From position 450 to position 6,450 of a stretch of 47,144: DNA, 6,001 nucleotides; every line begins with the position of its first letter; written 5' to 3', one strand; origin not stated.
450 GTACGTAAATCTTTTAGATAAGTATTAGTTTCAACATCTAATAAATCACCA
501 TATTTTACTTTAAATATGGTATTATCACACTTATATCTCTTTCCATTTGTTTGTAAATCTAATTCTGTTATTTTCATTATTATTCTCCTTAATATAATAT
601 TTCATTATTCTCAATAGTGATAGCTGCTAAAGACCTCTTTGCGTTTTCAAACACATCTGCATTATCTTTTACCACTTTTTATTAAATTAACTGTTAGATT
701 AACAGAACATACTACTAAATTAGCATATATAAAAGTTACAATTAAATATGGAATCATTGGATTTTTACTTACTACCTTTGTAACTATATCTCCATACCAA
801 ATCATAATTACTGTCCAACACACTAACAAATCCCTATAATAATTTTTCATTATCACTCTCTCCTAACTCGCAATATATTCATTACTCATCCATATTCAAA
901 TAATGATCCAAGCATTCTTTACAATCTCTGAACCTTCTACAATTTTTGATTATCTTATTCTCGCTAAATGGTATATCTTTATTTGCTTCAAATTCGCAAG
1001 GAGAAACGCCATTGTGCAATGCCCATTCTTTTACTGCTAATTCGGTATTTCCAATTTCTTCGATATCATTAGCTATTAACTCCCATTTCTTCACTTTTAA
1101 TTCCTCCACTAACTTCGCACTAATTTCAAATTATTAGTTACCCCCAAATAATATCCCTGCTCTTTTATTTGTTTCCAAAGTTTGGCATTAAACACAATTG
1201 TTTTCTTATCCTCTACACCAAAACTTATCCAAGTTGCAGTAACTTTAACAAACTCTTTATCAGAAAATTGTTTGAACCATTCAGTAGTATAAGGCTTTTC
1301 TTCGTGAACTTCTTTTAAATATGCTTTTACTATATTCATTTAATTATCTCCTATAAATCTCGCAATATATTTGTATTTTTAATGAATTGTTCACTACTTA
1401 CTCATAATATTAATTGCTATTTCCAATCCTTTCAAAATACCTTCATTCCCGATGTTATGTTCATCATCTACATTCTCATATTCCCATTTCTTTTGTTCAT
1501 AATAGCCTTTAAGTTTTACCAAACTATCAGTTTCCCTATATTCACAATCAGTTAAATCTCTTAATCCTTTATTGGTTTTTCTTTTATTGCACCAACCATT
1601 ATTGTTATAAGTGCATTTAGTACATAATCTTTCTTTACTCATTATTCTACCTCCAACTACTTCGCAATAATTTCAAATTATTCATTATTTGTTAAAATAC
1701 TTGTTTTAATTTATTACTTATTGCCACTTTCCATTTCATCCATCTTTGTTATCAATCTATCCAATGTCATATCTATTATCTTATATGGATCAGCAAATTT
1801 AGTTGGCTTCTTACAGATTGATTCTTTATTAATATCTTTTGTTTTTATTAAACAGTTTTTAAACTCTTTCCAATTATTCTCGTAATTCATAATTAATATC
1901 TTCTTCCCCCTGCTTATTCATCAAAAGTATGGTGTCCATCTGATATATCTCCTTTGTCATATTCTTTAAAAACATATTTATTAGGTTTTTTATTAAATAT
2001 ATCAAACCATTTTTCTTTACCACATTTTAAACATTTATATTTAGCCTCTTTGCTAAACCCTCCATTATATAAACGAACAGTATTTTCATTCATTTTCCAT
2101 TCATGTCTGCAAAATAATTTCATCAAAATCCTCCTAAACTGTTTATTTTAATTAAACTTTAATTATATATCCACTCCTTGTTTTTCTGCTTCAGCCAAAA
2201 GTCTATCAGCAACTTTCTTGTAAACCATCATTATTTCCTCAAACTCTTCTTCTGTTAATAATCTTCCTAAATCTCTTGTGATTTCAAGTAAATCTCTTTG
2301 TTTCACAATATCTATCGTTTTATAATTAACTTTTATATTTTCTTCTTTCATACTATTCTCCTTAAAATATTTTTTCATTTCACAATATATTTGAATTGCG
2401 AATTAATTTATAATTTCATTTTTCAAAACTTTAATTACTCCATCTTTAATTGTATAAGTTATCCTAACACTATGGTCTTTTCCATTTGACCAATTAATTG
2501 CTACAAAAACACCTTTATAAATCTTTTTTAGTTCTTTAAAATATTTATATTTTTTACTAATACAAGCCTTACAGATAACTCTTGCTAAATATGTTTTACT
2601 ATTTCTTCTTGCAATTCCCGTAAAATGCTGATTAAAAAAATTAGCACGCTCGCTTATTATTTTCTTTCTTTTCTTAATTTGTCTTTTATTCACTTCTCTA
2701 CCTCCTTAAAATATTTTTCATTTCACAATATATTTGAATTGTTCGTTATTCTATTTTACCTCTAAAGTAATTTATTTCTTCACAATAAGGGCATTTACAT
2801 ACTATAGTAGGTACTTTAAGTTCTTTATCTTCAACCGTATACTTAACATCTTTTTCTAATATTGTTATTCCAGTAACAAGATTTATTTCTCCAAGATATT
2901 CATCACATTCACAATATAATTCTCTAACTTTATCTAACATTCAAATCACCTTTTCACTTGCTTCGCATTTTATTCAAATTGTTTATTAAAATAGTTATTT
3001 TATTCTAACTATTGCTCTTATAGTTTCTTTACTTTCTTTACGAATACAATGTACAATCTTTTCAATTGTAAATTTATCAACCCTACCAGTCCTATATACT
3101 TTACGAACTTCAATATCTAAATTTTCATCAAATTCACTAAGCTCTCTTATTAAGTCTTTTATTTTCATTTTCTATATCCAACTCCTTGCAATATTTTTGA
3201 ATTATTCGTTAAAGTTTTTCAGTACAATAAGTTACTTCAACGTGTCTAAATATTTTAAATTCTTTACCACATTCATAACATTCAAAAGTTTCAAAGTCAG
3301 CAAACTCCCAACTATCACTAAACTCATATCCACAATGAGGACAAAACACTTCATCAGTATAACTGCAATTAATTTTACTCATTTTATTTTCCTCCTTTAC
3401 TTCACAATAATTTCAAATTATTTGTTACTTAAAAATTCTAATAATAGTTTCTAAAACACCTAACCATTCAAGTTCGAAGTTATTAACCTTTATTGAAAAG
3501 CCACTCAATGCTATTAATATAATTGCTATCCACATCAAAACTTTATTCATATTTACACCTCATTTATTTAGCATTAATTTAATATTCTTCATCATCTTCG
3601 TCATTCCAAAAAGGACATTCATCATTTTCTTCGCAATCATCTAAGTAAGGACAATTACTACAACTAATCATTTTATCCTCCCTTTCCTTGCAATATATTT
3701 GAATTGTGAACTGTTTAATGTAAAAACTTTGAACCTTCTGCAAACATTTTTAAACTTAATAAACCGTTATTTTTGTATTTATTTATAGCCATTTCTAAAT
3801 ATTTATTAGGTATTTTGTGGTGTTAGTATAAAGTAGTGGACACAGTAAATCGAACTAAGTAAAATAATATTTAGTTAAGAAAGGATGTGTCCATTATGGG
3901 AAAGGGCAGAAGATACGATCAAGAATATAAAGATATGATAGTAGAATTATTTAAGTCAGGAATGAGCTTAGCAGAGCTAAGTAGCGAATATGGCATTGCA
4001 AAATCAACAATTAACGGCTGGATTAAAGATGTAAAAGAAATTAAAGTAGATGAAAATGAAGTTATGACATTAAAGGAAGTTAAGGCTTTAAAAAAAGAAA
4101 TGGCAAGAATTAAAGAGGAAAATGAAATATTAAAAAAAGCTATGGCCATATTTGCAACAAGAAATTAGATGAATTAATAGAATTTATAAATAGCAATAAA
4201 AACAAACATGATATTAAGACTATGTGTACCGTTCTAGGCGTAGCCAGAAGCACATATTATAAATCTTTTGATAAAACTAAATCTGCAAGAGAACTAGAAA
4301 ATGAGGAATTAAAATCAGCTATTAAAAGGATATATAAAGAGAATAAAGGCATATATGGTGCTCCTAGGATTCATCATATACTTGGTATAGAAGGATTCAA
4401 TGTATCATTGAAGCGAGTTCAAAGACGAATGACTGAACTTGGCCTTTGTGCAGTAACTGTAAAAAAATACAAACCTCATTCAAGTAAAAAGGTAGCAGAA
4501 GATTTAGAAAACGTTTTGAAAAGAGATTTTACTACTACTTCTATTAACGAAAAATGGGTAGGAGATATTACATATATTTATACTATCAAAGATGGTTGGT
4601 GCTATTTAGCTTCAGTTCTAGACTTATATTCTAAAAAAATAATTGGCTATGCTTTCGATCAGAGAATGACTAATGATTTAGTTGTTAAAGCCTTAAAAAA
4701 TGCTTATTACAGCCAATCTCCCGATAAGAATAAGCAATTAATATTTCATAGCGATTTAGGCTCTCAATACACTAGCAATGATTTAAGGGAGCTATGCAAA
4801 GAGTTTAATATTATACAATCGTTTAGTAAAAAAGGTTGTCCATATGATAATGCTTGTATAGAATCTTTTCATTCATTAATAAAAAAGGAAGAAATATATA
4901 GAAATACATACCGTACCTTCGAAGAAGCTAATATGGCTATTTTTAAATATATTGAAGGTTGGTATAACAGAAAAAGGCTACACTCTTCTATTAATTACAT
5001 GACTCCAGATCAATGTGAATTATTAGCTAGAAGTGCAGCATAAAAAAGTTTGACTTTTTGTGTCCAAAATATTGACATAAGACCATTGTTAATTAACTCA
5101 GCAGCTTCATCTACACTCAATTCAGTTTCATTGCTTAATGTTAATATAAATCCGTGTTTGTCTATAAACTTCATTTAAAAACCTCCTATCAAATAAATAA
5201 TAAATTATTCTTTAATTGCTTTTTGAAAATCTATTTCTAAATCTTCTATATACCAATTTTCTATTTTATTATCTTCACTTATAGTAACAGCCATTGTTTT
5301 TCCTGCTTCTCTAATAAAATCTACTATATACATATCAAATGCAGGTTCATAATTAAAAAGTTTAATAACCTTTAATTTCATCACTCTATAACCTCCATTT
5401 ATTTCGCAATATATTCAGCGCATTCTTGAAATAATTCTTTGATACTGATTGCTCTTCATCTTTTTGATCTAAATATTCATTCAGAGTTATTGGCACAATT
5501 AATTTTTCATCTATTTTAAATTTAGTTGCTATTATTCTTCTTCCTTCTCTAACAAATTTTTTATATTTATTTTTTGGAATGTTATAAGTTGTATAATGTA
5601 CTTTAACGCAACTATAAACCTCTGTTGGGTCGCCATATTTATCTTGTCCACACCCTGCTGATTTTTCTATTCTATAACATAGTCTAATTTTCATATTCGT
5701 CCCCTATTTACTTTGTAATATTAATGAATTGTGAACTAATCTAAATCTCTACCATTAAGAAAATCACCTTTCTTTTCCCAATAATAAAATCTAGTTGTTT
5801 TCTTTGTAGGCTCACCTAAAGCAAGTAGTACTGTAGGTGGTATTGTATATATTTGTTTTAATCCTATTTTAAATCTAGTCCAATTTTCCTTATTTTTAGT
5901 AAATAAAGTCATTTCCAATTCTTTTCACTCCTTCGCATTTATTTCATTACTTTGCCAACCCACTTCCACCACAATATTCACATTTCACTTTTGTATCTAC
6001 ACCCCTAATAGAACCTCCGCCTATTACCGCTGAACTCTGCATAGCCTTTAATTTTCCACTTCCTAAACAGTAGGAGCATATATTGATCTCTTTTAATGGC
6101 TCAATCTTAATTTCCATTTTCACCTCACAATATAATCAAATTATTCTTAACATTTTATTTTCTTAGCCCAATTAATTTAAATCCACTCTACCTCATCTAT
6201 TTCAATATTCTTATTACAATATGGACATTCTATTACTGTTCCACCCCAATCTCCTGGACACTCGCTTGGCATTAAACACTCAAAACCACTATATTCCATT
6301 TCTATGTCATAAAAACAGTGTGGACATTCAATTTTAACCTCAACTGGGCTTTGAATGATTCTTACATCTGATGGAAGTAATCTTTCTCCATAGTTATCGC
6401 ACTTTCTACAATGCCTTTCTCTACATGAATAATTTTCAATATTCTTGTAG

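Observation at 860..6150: Reiterated dyad-symmetric motif of about 25 nt in front of nearly every early mini-gene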

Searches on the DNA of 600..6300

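Call 63: search_rna_families(source=window, start=600, end=6300, threshold=evalue, max_evalue=1)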
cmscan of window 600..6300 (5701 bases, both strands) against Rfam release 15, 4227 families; matches with E-value up to 1: 0.
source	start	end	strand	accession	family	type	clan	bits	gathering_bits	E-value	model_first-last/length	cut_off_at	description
